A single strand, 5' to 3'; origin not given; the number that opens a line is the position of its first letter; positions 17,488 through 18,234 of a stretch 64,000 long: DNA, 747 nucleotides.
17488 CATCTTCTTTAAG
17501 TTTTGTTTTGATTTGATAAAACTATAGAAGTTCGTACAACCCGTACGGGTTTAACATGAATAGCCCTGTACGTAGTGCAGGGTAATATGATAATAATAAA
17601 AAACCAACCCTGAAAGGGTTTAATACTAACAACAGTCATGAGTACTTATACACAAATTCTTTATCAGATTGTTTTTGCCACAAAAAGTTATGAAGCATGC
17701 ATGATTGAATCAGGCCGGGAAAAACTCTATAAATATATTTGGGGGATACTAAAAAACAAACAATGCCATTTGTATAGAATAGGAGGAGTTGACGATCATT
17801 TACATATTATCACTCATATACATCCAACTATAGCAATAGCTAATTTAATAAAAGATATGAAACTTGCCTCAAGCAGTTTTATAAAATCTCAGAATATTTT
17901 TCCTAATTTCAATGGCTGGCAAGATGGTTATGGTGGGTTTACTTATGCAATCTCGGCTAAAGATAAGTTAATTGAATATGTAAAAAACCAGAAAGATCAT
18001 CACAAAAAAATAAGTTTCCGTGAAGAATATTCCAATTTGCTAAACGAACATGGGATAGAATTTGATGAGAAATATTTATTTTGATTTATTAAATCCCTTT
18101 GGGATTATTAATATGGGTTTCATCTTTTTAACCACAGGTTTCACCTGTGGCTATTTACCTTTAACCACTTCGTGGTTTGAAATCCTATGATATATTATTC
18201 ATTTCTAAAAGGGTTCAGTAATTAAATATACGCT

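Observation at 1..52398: Six secreted mosaic proteins built from three shuffled modules occupy about a quarter of the window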

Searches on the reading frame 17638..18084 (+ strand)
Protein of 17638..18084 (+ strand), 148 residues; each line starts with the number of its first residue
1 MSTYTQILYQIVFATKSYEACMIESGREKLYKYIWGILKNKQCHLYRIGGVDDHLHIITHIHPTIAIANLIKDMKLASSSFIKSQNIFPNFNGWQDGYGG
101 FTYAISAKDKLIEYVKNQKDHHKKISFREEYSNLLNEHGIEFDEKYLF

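Call 34: search_protein_families(library=pfam, proteins=[window:17638-18084:+], max_evalue=0.001)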
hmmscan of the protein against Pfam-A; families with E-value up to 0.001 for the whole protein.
window:17638-18084:+ (148 aa): 1 family
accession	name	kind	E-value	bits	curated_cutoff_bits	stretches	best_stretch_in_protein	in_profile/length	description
PF01797.21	Y1_Tnp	-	3.9e-18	66.2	23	1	4-118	2-121/121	Transposase IS200 like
